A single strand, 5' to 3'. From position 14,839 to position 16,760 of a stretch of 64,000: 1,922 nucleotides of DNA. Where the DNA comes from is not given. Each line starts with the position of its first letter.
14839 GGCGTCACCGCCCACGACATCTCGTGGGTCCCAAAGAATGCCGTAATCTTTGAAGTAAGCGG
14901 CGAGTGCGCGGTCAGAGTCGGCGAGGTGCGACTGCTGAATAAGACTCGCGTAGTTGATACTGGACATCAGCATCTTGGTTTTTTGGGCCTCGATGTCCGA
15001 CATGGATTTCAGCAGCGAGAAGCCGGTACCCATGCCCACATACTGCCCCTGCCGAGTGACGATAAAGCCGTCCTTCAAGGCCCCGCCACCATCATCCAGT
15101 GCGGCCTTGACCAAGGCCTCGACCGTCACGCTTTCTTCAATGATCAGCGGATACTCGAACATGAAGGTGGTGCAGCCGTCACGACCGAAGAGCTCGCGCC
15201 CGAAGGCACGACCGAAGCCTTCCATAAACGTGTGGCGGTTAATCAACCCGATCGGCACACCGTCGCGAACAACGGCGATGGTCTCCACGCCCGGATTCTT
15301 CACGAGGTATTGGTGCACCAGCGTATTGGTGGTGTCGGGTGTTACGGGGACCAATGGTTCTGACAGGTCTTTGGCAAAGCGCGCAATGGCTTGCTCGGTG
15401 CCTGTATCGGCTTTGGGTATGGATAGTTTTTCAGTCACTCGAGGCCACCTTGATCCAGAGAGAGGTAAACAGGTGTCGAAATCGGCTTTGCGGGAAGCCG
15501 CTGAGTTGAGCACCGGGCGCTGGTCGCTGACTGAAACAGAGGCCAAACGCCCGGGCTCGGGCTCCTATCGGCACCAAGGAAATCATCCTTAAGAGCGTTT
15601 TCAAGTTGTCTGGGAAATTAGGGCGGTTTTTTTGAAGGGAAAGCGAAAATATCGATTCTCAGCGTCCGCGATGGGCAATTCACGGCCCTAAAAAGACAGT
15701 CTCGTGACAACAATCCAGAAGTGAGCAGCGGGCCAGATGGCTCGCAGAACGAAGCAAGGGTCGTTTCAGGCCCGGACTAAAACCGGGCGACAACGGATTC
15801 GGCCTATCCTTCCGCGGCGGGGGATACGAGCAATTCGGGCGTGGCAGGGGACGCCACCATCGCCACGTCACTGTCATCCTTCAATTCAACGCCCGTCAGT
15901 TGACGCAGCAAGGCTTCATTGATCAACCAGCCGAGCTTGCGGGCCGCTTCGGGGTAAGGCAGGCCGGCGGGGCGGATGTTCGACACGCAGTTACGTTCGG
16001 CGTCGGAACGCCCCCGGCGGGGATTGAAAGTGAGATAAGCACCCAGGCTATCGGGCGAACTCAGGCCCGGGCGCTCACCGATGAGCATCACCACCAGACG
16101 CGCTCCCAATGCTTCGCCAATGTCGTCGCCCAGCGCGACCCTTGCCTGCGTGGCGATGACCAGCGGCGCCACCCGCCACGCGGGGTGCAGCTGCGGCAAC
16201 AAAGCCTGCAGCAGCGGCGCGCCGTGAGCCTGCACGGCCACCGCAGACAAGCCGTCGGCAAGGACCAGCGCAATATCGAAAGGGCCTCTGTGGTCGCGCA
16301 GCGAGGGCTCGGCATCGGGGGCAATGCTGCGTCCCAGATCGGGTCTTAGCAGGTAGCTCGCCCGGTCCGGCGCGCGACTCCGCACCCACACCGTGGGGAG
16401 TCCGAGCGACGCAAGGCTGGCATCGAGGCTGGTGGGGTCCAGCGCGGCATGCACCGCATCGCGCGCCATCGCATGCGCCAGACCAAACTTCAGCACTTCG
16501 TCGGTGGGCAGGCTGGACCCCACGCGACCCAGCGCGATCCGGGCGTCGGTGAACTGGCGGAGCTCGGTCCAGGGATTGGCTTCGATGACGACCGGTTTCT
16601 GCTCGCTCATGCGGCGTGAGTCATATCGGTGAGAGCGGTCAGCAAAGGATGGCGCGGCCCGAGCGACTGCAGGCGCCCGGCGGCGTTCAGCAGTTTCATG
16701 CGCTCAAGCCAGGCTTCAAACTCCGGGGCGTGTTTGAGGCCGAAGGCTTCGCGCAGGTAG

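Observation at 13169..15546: SiaA/SiaB/SiaC-like partner-switching operon with a cytoplasmic CBS-like sensor and no diguanylate-cyclase output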

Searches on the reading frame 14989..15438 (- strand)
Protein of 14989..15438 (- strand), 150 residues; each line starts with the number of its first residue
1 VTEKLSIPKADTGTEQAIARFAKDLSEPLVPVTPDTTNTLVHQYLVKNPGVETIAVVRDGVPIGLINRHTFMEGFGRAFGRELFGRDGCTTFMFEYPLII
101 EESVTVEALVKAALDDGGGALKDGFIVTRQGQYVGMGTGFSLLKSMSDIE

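Call 33: search_solved_structures(query=A2, max_evalue=1, show_alignments=2)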
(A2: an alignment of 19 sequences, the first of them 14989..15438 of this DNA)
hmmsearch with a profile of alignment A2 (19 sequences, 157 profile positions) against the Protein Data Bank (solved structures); distinct sequences matched with E-value up to 1: 9.
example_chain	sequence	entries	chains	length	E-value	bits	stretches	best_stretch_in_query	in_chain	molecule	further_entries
9e6q_3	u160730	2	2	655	2.7e-06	30.6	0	28-83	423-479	Putative signal-transduction protein with CBS domains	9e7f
4esy_A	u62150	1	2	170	0.017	18.2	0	30-77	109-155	CBS domain containing membrane protein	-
8of1_A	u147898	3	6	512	0.039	17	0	80-131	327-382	Succinate-semialdehyde dehydrogenase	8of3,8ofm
9znf_4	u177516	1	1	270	0.091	15.8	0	32-77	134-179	CBS domain-containing protein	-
1o50_A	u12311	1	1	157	0.17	15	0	99-123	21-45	CBS domain-containing predicted protein TM0935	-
3ey5_A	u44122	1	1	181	0.19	14.8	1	46-122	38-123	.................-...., GNAT family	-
3qt3_A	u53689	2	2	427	0.47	13.5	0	70-116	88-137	Putative uncharacterized protein CPE0426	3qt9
5m7i_A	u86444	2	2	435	0.49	13.5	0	70-116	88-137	exo-alpha-1,6-mannosidase | 1,6-alpha-mannosidase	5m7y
2nvp_A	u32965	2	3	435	0.49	13.5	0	70-116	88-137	Hypothetical protein | Alpha-1,6-mannosidase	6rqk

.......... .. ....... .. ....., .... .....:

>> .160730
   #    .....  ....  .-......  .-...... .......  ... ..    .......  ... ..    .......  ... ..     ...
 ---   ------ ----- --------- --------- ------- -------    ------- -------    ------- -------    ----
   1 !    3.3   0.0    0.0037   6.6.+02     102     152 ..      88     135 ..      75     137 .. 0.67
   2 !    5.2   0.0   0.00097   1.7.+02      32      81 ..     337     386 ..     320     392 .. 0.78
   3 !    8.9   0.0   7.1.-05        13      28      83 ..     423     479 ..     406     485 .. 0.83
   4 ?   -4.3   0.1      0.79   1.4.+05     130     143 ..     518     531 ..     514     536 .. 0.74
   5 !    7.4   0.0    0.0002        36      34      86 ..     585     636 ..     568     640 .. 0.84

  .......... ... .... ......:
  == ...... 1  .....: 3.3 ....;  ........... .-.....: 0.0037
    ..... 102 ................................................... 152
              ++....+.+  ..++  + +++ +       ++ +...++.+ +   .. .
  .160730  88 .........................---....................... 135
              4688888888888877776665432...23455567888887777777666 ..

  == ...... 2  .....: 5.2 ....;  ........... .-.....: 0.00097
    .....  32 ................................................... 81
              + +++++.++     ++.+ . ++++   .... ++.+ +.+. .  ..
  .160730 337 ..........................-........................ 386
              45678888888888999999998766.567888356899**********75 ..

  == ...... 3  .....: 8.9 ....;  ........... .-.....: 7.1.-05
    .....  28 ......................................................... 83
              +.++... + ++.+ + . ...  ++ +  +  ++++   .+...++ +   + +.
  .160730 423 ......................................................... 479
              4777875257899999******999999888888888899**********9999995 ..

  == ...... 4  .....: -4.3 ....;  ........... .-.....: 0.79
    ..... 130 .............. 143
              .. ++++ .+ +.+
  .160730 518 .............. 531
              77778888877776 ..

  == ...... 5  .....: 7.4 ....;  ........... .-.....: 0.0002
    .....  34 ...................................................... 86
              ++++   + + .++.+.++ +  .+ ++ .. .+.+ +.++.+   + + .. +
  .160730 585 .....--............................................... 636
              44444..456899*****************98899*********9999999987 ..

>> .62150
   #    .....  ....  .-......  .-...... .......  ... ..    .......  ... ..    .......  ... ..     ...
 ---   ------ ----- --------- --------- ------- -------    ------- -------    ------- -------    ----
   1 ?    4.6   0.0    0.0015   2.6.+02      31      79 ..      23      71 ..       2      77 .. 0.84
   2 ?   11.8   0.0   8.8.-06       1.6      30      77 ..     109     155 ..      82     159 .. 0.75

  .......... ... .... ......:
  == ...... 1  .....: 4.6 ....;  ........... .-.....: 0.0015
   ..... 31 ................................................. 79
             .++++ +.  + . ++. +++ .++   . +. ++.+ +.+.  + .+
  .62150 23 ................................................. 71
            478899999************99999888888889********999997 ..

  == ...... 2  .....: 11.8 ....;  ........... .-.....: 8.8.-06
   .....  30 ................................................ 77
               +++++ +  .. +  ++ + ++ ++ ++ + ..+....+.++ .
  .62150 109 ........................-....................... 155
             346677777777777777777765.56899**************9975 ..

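Call 34: search_protein_families(library=pfam, alignment_id=A2, max_evalue=0.01)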
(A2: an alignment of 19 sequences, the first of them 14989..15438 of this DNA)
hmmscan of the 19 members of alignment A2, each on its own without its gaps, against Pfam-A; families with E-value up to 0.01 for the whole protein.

A. member 1, window:14989-15438:- (150 aa): 1 family
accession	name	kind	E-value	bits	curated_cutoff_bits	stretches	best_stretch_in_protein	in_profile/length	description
PF00571.33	CBS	-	0.00024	21.8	24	0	23-72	2-52/57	CBS domain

B. families by the number of members that match (of 19 scanned): 2 families
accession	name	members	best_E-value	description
PF00571.33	CBS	15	4.3e-08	CBS domain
PF00078.32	RVT_1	1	0.0089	Reverse transcriptase (RNA-dependent DNA polymerase)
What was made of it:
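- On CBS pair (Bateman module): Pfam CBS scores 21.8 bits for the window sequence, below the gathering score of 24, but 15 of 19 homologues hit it (call 34).
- Checked: 15 of 19 homologous N-termini hit CBS, best E 4.3e-8 (call 34).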

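Call 45: predict_structure(alignment_id=A2)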
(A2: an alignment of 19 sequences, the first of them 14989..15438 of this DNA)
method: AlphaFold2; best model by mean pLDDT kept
length: 150 residues; sequences in the alignment: 19
mean_pLDDT: 87.2   pTM: 0.78
mean pLDDT of the five models: 87.2, 85.7, 85.5, 83.9, 83.1
residues with pLDDT >= 90: 104; 70-90: 28; 50-70: 3; < 50: 15
segments of 3 or more residues with pLDDT < 50: 1-15
pLDDT, mean of each block of 10 residues (from residue 1): 39 58 95 96 95 96 96 88 85 94 96 92 96 96 87
secondary structure, 60 per line:
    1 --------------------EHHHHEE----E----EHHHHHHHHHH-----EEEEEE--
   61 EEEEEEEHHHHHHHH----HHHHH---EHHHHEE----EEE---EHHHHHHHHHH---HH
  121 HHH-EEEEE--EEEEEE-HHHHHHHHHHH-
elements in order: H22-25 H38-47 E53-58 E61-67 H68-75 H80-84 H89-92 E99-101 H106-115 H119-123 E125-129 E132-137 H139-149
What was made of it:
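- On CBS pair (Bateman module): AF2 pLDDT 87 (call 45).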

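Call 48: fold_search(model_id=the predicted structure, library=pdb)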
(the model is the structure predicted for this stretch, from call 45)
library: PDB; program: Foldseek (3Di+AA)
matches with E <= 10: 554; with E <= 0.001: 369
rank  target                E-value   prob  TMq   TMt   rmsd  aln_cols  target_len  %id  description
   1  3fhm_C                1.6e-08  1.00  0.63  0.69   3.4       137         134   19  Crystal structure of the CBS-domain containing protein ATU1752 from Agrobacterium tumefaciens (released 2009-01-13)
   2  2ef7_A                2.1e-08  1.00  0.67  0.77   2.9       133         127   14  Crystal structure of ST2348, a hypothetical protein with CBS domains from Sulfolobus tokodaii strain7 (released 2007-08-21)
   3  4gqy_D                2.1e-08  1.00  0.62  0.69   4.6       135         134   18  Crystal structure of CBSX2 in complex with AMP (released 2013-07-24)
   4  9s51_A                3.0e-08  1.00  0.68  0.52   2.7       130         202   15  AcuB from Geobacillus stearothermophilus with ADP and ATP (released 2026-02-25)
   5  9s52_A                4.2e-08  1.00  0.69  0.52   2.7       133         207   14  AcuB from Geobacillus stearothermophilus with AMP (released 2026-02-25)
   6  3fhm_A                4.8e-08  1.00  0.63  0.69   3.4       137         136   19  Crystal structure of the CBS-domain containing protein ATU1752 from Agrobacterium tumefaciens (released 2009-01-13)
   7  9s4z_B                5.5e-08  1.00  0.66  0.52   2.3       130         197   15  AcuB from Geobacillus stearothermophilus with AMP and ADP (released 2026-02-25)
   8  9s4z_A                5.5e-08  1.00  0.68  0.52   2.5       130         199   15  AcuB from Geobacillus stearothermophilus with AMP and ADP (released 2026-02-25)
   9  2j9l_A                5.9e-08  1.00  0.67  0.61   3.1       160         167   15  Cytoplasmic Domain of the Human Chloride Transporter ClC-5 in complex with ATP (released 2007-01-04)
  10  4gqy_B                5.9e-08  1.00  0.64  0.70   4.5       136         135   17  Crystal structure of CBSX2 in complex with AMP (released 2013-07-24)
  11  9s4x_A                6.3e-08  1.00  0.69  0.53   2.5       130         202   15  AcuB from Geobacillus stearothermophilus with ADP (released 2026-02-25)
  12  9s52_B                9.4e-08  1.00  0.67  0.52   2.4       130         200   15  AcuB from Geobacillus stearothermophilus with AMP (released 2026-02-25)
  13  9s4y_A                1.1e-07  1.00  0.69  0.53   2.3       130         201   16  AcuB from Geobacillus stearothermophilus with Ap4A (released 2026-02-25)
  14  9s50_B                1.1e-07  1.00  0.65  0.51   2.9       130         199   15  AcuB from Geobacillus stearothermophilus with AMP and ATP (released 2026-02-25)
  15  3sl7_A                1.2e-07  1.00  0.65  0.69   3.5       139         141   17  Crystal structure of CBS-pair protein, CBSX2 from Arabidopsis thaliana (released 2011-11-09)
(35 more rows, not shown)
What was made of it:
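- On SiaABCD system (P. aeruginosa type): The N-terminus is a CBS pair (call 48).
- On CBS pair (Bateman module): The top 50 PDB matches are all CBS pairs (call 48).
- Checked: The AF2 model of residues 1-150 has pLDDT 87 (call 45), and all of its top 50 PDB matches are CBS pairs (E about 1e-8, TM 0.6-0.7; call 48).
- The CBS pair is confirmed by fold (call 48).
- Tried and rejected: This was solved by modelling residues 1-150 alone (calls 45, 48).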

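Call 57: search_protein_representatives(alignment_id=A2)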
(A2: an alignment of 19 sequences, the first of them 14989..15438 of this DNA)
Query: 19 sequences, 157 profile positions. Proteins with E-value up to 0.001 (for the whole library): 1971; up to 1e-10: 958; up to 1e-30: 58. The best 150 are listed.
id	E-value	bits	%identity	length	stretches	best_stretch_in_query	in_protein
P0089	7.0e-62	224.2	-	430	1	1-157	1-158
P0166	5.3e-61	221.3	-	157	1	1-157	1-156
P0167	1.1e-50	187.8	-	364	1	20-157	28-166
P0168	4.9e-48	179.2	-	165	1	26-151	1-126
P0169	2.4e-45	170.5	-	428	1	12-156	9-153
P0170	1.1e-43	165.0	-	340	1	20-157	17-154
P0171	9.1e-42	158.8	-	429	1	20-157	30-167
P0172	1.5e-41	158.2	-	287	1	27-157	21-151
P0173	2.2e-41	157.6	-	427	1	21-156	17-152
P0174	3.3e-41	157.0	-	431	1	21-157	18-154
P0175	4.9e-41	156.5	-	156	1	52-154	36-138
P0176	2.2e-40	154.3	-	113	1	1-108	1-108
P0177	3.3e-40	153.8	-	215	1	23-157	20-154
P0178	1.1e-39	152.0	-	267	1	11-157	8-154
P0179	1.5e-38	148.4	-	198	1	28-156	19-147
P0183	2.4e-38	147.8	-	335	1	28-156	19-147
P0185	1.6e-37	145.0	-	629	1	27-155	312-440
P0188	1.9e-36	141.6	-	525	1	29-156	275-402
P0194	2.9e-34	134.4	-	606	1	26-155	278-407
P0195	1.6e-33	132.1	-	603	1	29-156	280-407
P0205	3.3e-32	127.8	-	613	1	12-156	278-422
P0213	1.5e-31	125.7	-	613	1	31-155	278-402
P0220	5.5e-31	123.8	-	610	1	30-154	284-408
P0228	3.7e-30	121.1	-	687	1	21-156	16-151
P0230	6.5e-30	120.3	-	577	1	24-154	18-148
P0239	6.1e-29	117.2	-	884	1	29-154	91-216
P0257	2.4e-27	112.0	-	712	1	27-156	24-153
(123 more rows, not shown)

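Call 61: search_protein_families(library=pfam, proteins=[P0194, P0205, P0185, P0228, P0257, P0230, P0167, P0183, P0188, P0239], max_evalue=0.001)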
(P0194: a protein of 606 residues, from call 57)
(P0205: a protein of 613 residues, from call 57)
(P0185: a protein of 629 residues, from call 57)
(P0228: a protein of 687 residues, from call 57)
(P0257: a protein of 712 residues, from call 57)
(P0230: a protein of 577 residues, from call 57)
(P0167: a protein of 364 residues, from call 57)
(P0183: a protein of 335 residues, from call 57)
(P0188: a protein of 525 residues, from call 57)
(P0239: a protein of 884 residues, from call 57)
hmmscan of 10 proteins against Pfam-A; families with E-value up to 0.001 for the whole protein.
P0194 (606 aa): 3 families
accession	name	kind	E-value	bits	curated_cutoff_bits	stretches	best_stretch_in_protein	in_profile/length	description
PF00563.25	EAL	-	4.9e-45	154.2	31.3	1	16-242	3-236/236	EAL domain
PF00990.26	GGDEF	-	2.7e-13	50.4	23.8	1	439-511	30-103/161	Diguanylate cyclase, GGDEF domain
PF00571.33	CBS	-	2.5e-06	28.1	24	0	291-333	12-54/57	CBS domain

P0205 (613 aa): 3 families
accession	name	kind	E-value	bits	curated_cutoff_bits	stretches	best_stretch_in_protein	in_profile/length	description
PF00563.25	EAL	-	1.2e-49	169.2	31.3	1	33-254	12-236/236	EAL domain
PF00990.26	GGDEF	-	9.2e-16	58.5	23.8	1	432-538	5-120/161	Diguanylate cyclase, GGDEF domain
PF00571.33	CBS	-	4.1e-08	33.9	24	0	301-349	8-56/57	CBS domain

P0185 (629 aa): 3 families
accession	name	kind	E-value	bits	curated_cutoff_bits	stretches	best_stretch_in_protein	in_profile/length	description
PF00563.25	EAL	-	4.3e-25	88.9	31.3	1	75-284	11-236/236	EAL domain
PF00990.26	GGDEF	-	4.3e-11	43.3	23.8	1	451-537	5-94/161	Diguanylate cyclase, GGDEF domain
PF00571.33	CBS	-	1.2e-05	25.9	24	0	320-367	8-55/57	CBS domain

P0228 (687 aa): 5 families
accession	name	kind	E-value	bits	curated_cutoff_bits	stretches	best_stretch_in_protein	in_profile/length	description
PF00072.30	Response_reg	-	1.2e-44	151.4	30.2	2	427-535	1-110/111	Response regulator receiver domain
PF02518.31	HATPase_c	-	1.4e-29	103.2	26.4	1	287-399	2-109/111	Histidine kinase-, DNA gyrase B-, and HSP90-like ATPase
PF00512.31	HisKA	-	2.6e-21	75.9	26.9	1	172-240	1-66/66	His Kinase A (phospho-acceptor) domain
PF00571.33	CBS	-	5.8e-06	27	24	0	33-70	11-48/57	CBS domain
PF13589.12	HATPase_c_3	-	0.00056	20.4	25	0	309-406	20-114/137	Histidine kinase-, DNA gyrase B-, and HSP90-like ATPase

P0257 (712 aa): 8 families
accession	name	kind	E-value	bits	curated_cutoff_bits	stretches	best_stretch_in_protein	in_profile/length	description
PF00563.25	EAL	-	2e-72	243.8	31.3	1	466-700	3-236/236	EAL domain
PF00990.26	GGDEF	-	4.6e-50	170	23.8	1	283-444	1-160/161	Diguanylate cyclase, GGDEF domain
PF13426.13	PAS_9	-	3.6e-19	69.4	27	1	169-270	2-102/103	PAS domain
PF00571.33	CBS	-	1.7e-13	51.1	24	2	94-150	2-55/57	CBS domain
PF00989.32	PAS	-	8.9e-13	48.7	22.6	1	167-269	10-113/113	PAS fold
PF08447.18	PAS_3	-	1.9e-08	34.9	25.6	1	180-263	1-86/89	PAS fold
PF08448.16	PAS_4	-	3.3e-07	31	23.1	1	168-272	5-108/110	PAS fold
PF13188.13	PAS_8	-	0.00055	20.2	21.8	0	168-201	11-41/65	PAS domain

P0230 (577 aa): 7 families
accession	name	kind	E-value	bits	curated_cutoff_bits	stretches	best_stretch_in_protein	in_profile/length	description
PF02518.31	HATPase_c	-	5.5e-27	94.8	26.4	1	439-561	1-109/111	Histidine kinase-, DNA gyrase B-, and HSP90-like ATPase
PF00512.31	HisKA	-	3.6e-21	75.4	26.9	1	325-393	1-66/66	His Kinase A (phospho-acceptor) domain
PF13426.13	PAS_9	-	1.2e-10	42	27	1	204-305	4-103/103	PAS domain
PF00989.32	PAS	-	1.8e-07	31.6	22.6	1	194-302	4-112/113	PAS fold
PF08448.16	PAS_4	-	4.1e-05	24.2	23.1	1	197-307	1-109/110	PAS fold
PF13188.13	PAS_8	-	6.4e-05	23.1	21.8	1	195-239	5-50/65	PAS domain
PF00571.33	CBS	-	0.00069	20.3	24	0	93-138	4-46/57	CBS domain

P0167 (364 aa): 1 family
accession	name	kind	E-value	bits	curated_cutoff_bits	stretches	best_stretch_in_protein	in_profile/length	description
PF07228.17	SpoIIE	-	6.3e-07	30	25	1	229-337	8-103/192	Stage II sporulation protein E (SpoIIE)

P0183 (335 aa): 2 families
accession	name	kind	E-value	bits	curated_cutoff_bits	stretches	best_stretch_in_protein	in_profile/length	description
PF00571.33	CBS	-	1e-05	26.2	24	0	26-70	8-52/57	CBS domain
PF07228.17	SpoIIE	-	0.00018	21.9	25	1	206-256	3-51/192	Stage II sporulation protein E (SpoIIE)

P0188 (525 aa): 3 families
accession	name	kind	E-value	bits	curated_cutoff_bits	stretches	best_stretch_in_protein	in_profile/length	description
PF00563.25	EAL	-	1e-41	143.3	31.3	1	8-238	3-236/236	EAL domain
PF00990.26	GGDEF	-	1.1e-08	35.5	23.8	1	422-483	19-79/161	Diguanylate cyclase, GGDEF domain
PF00571.33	CBS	-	6.2e-06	26.9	24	0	275-327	1-54/57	CBS domain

P0239 (884 aa): 9 families
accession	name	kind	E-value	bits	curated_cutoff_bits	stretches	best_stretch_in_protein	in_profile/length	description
PF02518.31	HATPase_c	-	4.8e-27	95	26.4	1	494-604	1-110/111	Histidine kinase-, DNA gyrase B-, and HSP90-like ATPase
PF00072.30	Response_reg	-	8e-25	87.6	30.2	1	627-739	1-110/111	Response regulator receiver domain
PF00512.31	HisKA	-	7.2e-19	68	26.9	1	382-447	1-66/66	His Kinase A (phospho-acceptor) domain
PF13426.13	PAS_9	-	1.8e-16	60.7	27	1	234-336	2-103/103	PAS domain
PF01627.28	Hpt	-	1.4e-12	48.1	24.6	1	797-876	4-83/84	Hpt domain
PF00989.32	PAS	-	1e-11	45.3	22.6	1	232-329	10-108/113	PAS fold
PF08448.16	PAS_4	-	2.4e-05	24.9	23.1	1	232-338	4-109/110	PAS fold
PF08447.18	PAS_3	-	3.4e-05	24.5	25.6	1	246-328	2-86/89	PAS fold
PF00571.33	CBS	-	0.00057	20.6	24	0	101-144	12-55/57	CBS domain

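Call 74: list_cluster_members(proteins=[P0194, P0195, P0205, P0213, P0220])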
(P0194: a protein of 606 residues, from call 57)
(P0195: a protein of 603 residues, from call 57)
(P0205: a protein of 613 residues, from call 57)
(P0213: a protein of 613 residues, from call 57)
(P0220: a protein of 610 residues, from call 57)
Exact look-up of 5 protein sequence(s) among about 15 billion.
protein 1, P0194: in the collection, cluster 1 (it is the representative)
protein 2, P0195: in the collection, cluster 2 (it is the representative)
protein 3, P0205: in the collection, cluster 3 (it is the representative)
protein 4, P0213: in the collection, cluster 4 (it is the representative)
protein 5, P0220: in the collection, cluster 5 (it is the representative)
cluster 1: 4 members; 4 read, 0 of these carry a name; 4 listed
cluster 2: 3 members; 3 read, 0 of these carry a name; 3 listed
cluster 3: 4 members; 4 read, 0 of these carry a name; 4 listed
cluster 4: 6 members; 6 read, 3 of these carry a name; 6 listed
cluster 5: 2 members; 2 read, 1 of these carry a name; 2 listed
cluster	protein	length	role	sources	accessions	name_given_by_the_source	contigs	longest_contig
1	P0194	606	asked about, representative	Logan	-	-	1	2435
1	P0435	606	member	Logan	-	-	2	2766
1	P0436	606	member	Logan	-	-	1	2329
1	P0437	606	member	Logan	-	-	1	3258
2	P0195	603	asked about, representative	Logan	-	-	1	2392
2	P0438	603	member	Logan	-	-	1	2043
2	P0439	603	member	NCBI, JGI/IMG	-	-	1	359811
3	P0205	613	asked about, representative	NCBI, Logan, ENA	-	-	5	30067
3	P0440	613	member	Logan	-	-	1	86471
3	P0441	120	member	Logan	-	-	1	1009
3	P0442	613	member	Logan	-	-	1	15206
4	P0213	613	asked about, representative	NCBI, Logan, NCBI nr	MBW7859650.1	MAG: EAL domain-containing protein [Rhodocyclaceae bacterium] | EAL domain-containing protein [Rhodocyclaceae bacterium]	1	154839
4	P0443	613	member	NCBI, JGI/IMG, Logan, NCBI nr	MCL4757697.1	MAG: EAL domain-containing protein [Rhodocyclaceae bacterium] | EAL domain-containing protein [Rhodocyclaceae bacterium]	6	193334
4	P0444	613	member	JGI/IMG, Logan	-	EAL domain-containing protein (putative c-di-GMP-specific phosphodiesterase class ...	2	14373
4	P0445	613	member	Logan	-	-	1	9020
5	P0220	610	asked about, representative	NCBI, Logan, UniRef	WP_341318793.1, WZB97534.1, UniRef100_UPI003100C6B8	phosphodiesterase [Paraburkholderia sp. IMGN_8] | phosphodiesterase n=1 Tax=Paraburkholderia sp. IMGN_8 TaxID=3136564 RepID=UPI003100C6B8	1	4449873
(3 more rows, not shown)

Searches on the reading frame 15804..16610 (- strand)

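Call 3: search_protein_families(library=pfam, proteins=[window:15804-16610:-], max_evalue=0.01)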
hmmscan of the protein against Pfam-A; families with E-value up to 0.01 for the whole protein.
window:15804-16610:- (268 aa): 1 family
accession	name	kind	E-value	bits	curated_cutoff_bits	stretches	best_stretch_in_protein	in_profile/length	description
PF05985.16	EutC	-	5.8e-92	307.7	25.8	1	12-244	2-235/235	Ethanolamine ammonia-lyase light chain (EutC)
